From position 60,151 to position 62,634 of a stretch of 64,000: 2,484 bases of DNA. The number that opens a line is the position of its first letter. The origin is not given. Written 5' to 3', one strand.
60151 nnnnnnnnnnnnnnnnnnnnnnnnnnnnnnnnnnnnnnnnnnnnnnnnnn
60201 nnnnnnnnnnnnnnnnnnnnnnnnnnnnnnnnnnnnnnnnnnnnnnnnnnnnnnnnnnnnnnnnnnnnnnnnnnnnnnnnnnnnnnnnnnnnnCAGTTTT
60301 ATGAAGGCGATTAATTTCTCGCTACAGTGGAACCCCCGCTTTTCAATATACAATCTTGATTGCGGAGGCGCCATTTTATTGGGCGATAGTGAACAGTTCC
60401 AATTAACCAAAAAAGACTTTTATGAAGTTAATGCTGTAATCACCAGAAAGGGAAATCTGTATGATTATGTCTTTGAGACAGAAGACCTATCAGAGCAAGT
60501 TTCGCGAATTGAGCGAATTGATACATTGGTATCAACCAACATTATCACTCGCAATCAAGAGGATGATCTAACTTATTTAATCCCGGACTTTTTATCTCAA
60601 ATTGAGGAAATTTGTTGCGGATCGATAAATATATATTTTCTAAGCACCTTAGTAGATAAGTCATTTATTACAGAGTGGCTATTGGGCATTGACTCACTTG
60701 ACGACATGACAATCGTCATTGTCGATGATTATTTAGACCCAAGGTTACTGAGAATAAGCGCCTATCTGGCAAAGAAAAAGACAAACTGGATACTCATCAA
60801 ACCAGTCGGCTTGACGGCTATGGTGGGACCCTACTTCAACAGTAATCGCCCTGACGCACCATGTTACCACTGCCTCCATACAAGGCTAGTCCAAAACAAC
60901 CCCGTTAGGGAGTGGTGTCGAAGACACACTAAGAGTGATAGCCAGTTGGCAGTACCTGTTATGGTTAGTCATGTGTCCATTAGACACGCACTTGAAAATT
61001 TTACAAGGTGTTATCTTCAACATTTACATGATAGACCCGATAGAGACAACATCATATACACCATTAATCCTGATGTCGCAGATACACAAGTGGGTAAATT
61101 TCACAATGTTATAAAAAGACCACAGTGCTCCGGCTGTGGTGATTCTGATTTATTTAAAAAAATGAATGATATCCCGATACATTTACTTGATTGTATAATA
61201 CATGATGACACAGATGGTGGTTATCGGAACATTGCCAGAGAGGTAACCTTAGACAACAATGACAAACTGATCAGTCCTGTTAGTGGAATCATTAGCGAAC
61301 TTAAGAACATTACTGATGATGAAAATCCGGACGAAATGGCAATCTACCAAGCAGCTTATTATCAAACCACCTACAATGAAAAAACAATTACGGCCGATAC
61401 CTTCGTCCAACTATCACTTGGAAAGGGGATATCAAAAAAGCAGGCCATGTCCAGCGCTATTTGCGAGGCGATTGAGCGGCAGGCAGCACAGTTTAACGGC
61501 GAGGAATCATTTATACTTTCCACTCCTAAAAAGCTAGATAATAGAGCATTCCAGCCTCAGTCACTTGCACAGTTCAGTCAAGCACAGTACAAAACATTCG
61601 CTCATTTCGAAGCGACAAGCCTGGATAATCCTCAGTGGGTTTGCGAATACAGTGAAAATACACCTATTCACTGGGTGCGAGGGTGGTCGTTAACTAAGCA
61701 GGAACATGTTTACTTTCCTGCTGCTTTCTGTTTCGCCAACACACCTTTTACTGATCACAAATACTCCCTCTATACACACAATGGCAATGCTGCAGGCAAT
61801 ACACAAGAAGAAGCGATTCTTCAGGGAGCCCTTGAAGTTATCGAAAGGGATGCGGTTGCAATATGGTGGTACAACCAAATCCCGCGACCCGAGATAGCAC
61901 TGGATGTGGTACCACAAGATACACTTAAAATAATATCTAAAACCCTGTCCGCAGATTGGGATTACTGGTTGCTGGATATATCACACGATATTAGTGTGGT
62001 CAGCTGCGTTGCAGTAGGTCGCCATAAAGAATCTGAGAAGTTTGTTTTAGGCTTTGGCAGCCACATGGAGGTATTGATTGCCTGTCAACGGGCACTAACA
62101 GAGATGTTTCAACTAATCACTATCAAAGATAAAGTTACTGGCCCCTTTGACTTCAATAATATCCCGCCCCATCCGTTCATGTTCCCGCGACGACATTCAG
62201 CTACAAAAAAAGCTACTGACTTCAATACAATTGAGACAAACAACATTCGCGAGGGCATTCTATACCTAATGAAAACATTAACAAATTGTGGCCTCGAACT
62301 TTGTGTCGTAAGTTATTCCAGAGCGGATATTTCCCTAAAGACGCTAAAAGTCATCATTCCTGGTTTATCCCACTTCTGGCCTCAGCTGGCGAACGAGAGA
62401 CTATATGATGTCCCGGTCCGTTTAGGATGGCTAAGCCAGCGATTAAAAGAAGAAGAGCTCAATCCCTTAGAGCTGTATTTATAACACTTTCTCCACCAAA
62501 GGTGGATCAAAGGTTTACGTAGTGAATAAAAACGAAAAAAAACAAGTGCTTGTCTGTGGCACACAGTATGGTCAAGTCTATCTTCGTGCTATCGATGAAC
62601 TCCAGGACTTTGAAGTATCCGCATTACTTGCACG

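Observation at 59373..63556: Azoline-type modification cassette with a reductase instead of a dehydrogenase: tandem-NHLP 300-aa substrate ending ...FTCS + fused YcaO cyclodehydratase + thiazolinyl-imide-reductase-like enzyme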

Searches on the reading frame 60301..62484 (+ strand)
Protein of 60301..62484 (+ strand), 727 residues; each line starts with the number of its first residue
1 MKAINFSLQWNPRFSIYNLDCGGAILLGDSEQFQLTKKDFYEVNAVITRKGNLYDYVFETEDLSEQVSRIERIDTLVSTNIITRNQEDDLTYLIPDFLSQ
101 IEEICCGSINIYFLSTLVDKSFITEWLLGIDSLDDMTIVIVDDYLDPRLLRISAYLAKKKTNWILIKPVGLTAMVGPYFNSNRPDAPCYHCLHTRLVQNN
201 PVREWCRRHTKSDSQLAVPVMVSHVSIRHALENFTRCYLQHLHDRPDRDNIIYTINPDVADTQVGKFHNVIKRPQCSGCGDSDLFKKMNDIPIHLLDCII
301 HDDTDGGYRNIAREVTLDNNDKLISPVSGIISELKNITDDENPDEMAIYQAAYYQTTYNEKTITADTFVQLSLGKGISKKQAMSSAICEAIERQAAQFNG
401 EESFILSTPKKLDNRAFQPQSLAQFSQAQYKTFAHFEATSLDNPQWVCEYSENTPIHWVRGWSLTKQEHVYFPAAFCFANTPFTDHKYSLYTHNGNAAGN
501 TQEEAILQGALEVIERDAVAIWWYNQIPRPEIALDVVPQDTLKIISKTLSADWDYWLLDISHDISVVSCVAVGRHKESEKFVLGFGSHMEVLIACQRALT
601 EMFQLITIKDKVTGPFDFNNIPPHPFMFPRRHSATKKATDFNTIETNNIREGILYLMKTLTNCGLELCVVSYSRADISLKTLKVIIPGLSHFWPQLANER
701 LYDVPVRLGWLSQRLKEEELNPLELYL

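Call 3: search_protein_families(library=ncbifam, proteins=[window:60301-62484:+], max_evalue=0.01)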
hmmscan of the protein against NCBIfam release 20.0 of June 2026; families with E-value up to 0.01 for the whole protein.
window:60301-62484:+ (727 aa): 6 families
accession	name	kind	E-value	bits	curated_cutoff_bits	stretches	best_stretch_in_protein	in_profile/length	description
TIGR03604.1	TOMM_cyclo_SagD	subfamily_domain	8.5e-63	212.5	219.25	1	374-722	1-371/377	thiazole/oxazole-forming peptide maturase, SagD family component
TIGR03266.1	methan_mark_1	equivalog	2.4e-38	132.1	365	1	365-604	48-267/376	YcaO-related McrA-glycine thioamidation protein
TIGR00702.1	TIGR00702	domain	4.9e-30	104.8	75.65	1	364-610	43-273/377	YcaO-type kinase domain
TIGR03882.1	cyclo_dehyd_2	equivalog_domain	8.8e-19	68.3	36.9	1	161-331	1-164/164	TOMM precursor leader peptide-binding protein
NF040716.1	YcaO_for_S12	equivalog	7.3e-11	41.2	700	1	369-605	52-291/571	30S ribosomal protein S12 methylthiotransferase accessory factor YcaO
TIGR03549.1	TIGR03549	equivalog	1.7e-06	26.6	900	1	489-604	321-438/723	OsmC domain/YcaO domain-containing protein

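Call 4: search_protein_families(library=pfam, proteins=[window:60301-62484:+], max_evalue=0.01)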
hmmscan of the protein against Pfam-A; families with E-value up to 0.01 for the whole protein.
window:60301-62484:+ (727 aa): 2 families
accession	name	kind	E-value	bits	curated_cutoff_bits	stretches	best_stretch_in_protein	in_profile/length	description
PF02624.21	YcaO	-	1.5e-73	248.4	25.7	1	374-690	2-325/325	YcaO cyclodehydratase, ATP-ad Mg2+-binding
PF21484.3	Chp1-like_PIN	-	9.6e-05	22.8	27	1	147-189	16-59/148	Chromo domain-containing protein 1-like, PIN domain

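Call 16: search_protein_families(library=padloc, proteins=[window:60301-62484:+], max_evalue=0.01)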
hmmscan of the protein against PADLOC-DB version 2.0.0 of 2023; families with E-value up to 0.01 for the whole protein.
window:60301-62484:+ (727 aa): 0 families

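Call 33: find_homologous_proteins(query=window:60301-62481:+, max_evalue=1e-20)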
Query window:60301-62481:+ (727 aa): 75 proteins with E <= 1e-20 among 4382 candidates.
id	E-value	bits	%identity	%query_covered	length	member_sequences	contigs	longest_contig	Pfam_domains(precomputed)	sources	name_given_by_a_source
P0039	0.0e+0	1634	100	96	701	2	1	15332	PF02624.22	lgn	-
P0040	0.0e+0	1162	68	100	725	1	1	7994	PF02624.22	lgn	-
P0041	1.4e-283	961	58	100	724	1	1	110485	PF02624.22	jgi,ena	-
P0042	6.5e-282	955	58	100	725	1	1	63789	PF02624.22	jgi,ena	-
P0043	4.2e-278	943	56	100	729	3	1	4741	PF02624.22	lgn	-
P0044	1.2e-265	901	54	100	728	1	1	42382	PF02624.22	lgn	-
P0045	2.0e-237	808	51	100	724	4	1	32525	PF02624.22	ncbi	ncbi:MAG: TOMM precursor leader peptide-binding protein [Arenicella sp.]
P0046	6.5e-237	806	49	100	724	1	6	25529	PF02624.22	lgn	-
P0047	6.0e-233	793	49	100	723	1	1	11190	PF02624.22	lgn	-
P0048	7.6e-232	790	48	100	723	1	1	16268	PF02624.22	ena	-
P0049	5.6e-231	787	49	100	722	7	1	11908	PF02624.22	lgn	-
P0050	3.7e-230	784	50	100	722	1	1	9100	PF02624.22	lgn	-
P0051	5.7e-230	783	49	100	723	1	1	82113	PF02624.22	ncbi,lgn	ncbi:MAG: TOMM precursor leader peptide-binding protein [Pseudomonadota bacterium]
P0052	3.5e-229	781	49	100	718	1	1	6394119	PF02624.22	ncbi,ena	-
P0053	3.3e-228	778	48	100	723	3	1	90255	PF02624.22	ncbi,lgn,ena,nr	ncbi:MAG TPA: TOMM precursor leader peptide-binding protein [Cellvibrio sp.]|nr:TOMM precursor leade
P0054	5.5e-227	774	49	100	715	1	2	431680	PF02624.22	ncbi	ncbi:MAG: TOMM precursor leader peptide-binding protein [Roseivirga sp.]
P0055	2.1e-225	768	48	100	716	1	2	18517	PF02624.22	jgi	jgi:bacteriocin biosynthesis cyclodehydratase domain-containing protein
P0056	1.9e-224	765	48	100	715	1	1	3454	PF02624.22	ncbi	-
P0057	5.3e-223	760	48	100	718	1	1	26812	PF02624.22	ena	-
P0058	5.7e-221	754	46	100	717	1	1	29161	PF02624.22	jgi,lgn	jgi:bacteriocin biosynthesis cyclodehydratase domain-containing protein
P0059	1.5e-217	742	47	99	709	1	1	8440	PF02624.22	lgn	-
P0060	5.7e-216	737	46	100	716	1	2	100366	PF02624.22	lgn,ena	-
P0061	2.0e-215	735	46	99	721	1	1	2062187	PF02624.22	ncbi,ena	-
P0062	6.9e-211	720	45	100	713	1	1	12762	PF02624.22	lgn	-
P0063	3.3e-210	718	46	100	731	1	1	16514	PF02624.22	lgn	-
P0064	1.3e-208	713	46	100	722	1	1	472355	PF02624.22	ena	-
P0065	1.7e-205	703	46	100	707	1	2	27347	PF02624.22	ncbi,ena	-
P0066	1.0e-204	700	45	99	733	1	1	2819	PF02624.22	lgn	-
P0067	7.8e-203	694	47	100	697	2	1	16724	PF02624.22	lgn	-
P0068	2.2e-199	682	46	100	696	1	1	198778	PF02624.22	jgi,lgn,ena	-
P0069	5.3e-194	665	43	100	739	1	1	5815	PF02624.22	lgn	-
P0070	3.3e-189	649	42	100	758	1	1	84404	PF02624.22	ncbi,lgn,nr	ncbi:Ribosomal protein S12 methylthiotransferase accessory factor YcaO [Thalassocella blandensis]|nr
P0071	1.8e-181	623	45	90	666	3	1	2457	PF02624.22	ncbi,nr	ncbi:MAG: hypothetical protein EOO68_09895 [Moraxellaceae bacterium]|nr:MAG: hypothetical protein EO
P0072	4.0e-176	605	39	100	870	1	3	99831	PF02624.22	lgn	-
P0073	4.4e-175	602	43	99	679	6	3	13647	PF02624.22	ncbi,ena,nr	ncbi:MAG TPA: TOMM precursor leader peptide-binding protein [Cellvibrionaceae bacterium]|nr:TOMM pre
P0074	4.1e-132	460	36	98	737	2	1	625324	PF02624.22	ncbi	ncbi:TOMM precursor leader peptide-binding protein [Litoribacillus peritrichatus]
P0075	8.2e-132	459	36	99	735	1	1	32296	PF02624.22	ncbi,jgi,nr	ncbi:MAG: hypothetical protein COA88_11810 [Kordia sp.]|nr:MAG: hypothetical protein COA88_11810 [Ko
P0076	4.5e-120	420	33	99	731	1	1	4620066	PF02624.22,PF00823.26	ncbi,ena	-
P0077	1.0e-101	359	34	82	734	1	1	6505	PF02624.22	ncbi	-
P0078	6.2e-93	330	32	83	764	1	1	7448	PF02624.22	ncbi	-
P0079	1.6e-90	322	33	82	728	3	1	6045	PF21084.3,PF02624.22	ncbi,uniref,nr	ncbi:TOMM precursor leader peptide-binding protein [Corallococcus llansteffanensis]|uniref:Adenylati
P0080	2.1e-89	319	33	83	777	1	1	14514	PF21084.3,PF02624.22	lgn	-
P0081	2.8e-89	318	33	81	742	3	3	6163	PF21084.3,PF02624.22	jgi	jgi:oxazoline/thiazoline synthase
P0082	4.5e-89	318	33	80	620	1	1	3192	PF02624.22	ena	-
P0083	2.1e-88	315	33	82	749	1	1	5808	PF21084.3,PF02624.22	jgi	jgi:ribosomal protein S12 methylthiotransferase accessory factor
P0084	2.6e-87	312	31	81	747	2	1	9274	PF21084.3,PF02624.22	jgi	jgi:bacteriocin biosynthesis cyclodehydratase domain-containing protein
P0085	1.4e-85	306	29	81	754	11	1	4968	PF21084.3,PF02624.22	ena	-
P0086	1.8e-85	306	32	82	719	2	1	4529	PF02624.22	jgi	jgi:ribosomal protein S12 methylthiotransferase accessory factor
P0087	1.9e-85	306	31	81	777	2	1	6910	PF21084.3,PF02624.22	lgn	-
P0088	2.4e-85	305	32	81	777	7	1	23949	PF21084.3,PF02624.22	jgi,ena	-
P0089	1.7e-84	302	31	86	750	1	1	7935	PF21084.3,PF02624.22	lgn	-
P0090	1.3e-81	293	31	82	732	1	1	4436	PF21084.3,PF02624.22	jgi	jgi:ribosomal protein S12 methylthiotransferase accessory factor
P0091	4.5e-80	288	32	82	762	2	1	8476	PF02624.22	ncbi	ncbi:MAG: TOMM precursor leader peptide-binding protein [Mycobacteriales bacterium]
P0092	7.7e-80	287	32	81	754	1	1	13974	PF21084.3,PF02624.22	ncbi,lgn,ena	-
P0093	2.2e-79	286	30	83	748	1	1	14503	PF02624.22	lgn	-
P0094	8.0e-79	284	30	82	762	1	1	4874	PF21084.3,PF02624.22,PF00899.28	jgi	jgi:ribosomal protein S12 methylthiotransferase accessory factor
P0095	9.2e-77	277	30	81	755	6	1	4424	PF21084.3,PF02624.22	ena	-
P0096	7.9e-76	274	34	56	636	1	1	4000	PF21084.3,PF02624.22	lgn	-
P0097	5.9e-75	271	31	82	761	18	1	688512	PF21084.3,PF02624.22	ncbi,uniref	ncbi:TOMM precursor leader peptide-binding protein [Streptomyces sp. NPDC096097]|uniref:TOMM precurs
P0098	6.5e-75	271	29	82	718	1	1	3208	PF02624.22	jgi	jgi:bacteriocin biosynthesis cyclodehydratase domain-containing protein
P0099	3.3e-74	269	30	81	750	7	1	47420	PF21084.3,PF02624.22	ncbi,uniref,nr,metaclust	ncbi:ribosomal protein S12 methylthiotransferase accessory factor [Streptomyces sp. DI166]|uniref:TO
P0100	4.0e-74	268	30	81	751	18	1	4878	PF02624.22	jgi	jgi:ribosomal protein S12 methylthiotransferase accessory factor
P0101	1.2e-73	267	31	81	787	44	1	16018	PF02624.22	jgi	-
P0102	4.1e-73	265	31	81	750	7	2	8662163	PF21084.3,PF02624.22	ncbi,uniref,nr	ncbi:ribosomal protein S12 methylthiotransferase accessory factor [Streptomyces sp. 1222.5]|uniref:T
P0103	1.9e-71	259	31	80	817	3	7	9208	PF02624.22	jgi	jgi:bacteriocin biosynthesis cyclodehydratase domain-containing protein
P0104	5.8e-71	258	30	81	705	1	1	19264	PF02624.22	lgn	-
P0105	2.2e-70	256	29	83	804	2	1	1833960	PF21084.3,PF02624.22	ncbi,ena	-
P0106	4.6e-70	255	29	82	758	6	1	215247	PF02624.22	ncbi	ncbi:TOMM precursor leader peptide-binding protein [Rugosimonospora acidiphila]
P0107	1.7e-68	250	30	81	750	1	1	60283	PF21084.3,PF02624.22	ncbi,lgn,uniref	ncbi:TOMM precursor leader peptide-binding protein [Streptomyces sp. NPDC089919]|uniref:TOMM precurs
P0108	1.9e-66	243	29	82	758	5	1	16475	PF21084.3,PF02624.22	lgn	-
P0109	3.7e-66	242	29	83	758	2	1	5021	PF21084.3,PF02624.22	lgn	-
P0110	1.0e-65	240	29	82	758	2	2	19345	PF21084.3,PF02624.22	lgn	-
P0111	1.8e-63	233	28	82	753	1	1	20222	PF02624.22,PF00899.28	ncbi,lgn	-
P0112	4.1e-63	232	28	82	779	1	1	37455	PF02624.22,PF00899.28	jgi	jgi:oxazoline/thiazoline synthase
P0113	9.6e-50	188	29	63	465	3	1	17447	PF02624.22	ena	-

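Call 36: find_encoding_contigs(protein=P0074, flank=10000, max_places=2)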
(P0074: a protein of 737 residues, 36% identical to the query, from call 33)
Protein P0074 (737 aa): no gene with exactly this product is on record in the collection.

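Call 37: find_encoding_contigs(protein=P0076, flank=10000, max_places=2)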
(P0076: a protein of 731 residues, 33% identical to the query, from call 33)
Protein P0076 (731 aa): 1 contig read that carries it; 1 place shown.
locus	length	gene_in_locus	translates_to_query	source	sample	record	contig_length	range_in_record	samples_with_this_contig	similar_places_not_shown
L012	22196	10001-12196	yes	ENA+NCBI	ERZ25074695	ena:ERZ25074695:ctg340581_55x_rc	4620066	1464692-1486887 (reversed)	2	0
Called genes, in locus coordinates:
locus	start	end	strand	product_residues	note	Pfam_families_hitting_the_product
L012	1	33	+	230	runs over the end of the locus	PF09365:DUF2461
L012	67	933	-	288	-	PF00069:Pkinase, PF01636:APH (faint), PF07714:PK_Tyr_Ser-Thr, PF14531:Kinase-like (weak)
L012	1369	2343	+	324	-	PF16697:Yop-YscD_cpl (weak), PF00498:FHA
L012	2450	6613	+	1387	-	PF00069:Pkinase, PF07714:PK_Tyr_Ser-Thr, PF00211:Guanylate_cyc (weak), PF13191:AAA_16, PF13401:AAA_22 (faint)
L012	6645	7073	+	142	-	PF27793:RNP_Burkhold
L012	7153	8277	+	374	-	PF04909:Amidohydro_2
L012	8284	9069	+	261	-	PF05721:PhyH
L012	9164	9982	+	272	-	PF03848:TehB (weak), PF01209:Ubie_methyltran, PF05175:MTS, PF13489:Methyltransf_23, PF13649:Methyltransf_25, PF13847:Methyltransf_31, PF08241:Methyltransf_11, PF08242:Methyltransf_12, +3 more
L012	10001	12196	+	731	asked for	PF00823:PPE (weak), PF02624:YcaO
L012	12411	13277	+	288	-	PF00535:Glycos_transf_2, PF10111:Glyco_tranf_2_2, PF13641:Glyco_tranf_2_3 (weak)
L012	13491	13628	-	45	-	-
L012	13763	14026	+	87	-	-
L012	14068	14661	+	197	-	PF06080:DUF938, PF10294:Methyltransf_16 (faint), PF08241:Methyltransf_11 (weak), PF08242:Methyltransf_12 (weak), PF13649:Methyltransf_25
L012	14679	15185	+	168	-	PF09351:DUF1993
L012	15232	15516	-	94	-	PF03992:ABM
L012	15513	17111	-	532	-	PF00596:Aldolase_II, PF00106:adh_short (weak)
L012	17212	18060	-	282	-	-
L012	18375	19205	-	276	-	PF03781:FGE-sulfatase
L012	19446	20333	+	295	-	PF01551:Peptidase_M23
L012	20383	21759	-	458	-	PF00672:HAMP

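Call 39: find_encoding_contigs(protein=P0075, flank=10000, max_places=2)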
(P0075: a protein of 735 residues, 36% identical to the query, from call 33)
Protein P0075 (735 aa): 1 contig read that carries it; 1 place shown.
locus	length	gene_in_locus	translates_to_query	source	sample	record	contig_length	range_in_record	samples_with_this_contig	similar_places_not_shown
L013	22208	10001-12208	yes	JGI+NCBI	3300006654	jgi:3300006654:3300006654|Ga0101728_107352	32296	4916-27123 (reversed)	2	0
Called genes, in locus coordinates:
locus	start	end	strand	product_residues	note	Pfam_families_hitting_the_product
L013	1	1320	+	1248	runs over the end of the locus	PF02514:CobN-Mg_chel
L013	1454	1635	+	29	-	-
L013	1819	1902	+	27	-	-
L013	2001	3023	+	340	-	PF01433:Peptidase_M1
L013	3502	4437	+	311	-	PF16697:Yop-YscD_cpl (faint), PF00498:FHA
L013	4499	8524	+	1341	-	PF00069:Pkinase, PF07714:PK_Tyr_Ser-Thr, PF13176:TPR_7 (faint), PF13191:AAA_16, PF13424:TPR_12 (faint), PF13181:TPR_8 (faint)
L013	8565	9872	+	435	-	PF27793:RNP_Burkhold (faint)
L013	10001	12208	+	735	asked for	PF02624:YcaO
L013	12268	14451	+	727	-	PF02624:YcaO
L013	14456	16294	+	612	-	PF13522:GATase_6, PF13537:GATase_7, PF00733:Asn_synthase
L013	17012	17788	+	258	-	-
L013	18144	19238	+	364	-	PF00082:Peptidase_S8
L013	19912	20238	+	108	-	PF02275:CBAH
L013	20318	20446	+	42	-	-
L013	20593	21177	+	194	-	PF18962:Por_Secre_tail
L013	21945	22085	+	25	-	-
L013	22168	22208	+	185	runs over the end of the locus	-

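Call 40: find_encoding_contigs(protein=P0072, flank=10000, max_places=2)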
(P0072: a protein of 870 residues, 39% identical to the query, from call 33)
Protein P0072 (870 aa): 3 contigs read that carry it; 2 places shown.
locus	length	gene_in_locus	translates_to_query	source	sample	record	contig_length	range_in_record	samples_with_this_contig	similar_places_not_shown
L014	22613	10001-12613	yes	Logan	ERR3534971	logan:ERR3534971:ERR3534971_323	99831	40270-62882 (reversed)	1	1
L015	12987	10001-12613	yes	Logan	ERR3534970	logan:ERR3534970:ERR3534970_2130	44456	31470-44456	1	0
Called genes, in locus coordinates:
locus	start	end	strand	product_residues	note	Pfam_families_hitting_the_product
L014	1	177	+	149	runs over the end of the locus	PF00359:PTS_EIIA_2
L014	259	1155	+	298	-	PF03668:RapZ-like_N, PF22740:PapZ_C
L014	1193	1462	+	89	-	PF00381:PTS-HPr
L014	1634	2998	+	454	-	PF03448:MgtE_N, PF00571:CBS, PF01769:MgtE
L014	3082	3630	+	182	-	PF04751:DarP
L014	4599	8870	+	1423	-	PF00069:Pkinase, PF07714:PK_Tyr_Ser-Thr, PF13191:AAA_16, PF13424:TPR_12 (faint)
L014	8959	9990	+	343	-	PF27793:RNP_Burkhold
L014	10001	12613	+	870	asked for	PF02624:YcaO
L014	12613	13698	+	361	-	PF01408:GFO_IDH_MocA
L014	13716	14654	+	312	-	PF16697:Yop-YscD_cpl (faint), PF00498:FHA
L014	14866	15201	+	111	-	-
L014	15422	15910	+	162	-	-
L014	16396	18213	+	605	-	PF00082:Peptidase_S8, PF18047:PatG_D, PF18065:PatG_C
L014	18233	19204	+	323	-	PF18047:PatG_D, PF18065:PatG_C (weak)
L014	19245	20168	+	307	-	PF18047:PatG_D, PF18065:PatG_C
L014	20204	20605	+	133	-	-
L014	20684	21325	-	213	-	PF08924:Rv2525c_GlyHyd-like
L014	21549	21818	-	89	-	PF11747:RebB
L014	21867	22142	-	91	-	PF11747:RebB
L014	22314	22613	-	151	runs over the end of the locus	-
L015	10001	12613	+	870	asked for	PF02624:YcaO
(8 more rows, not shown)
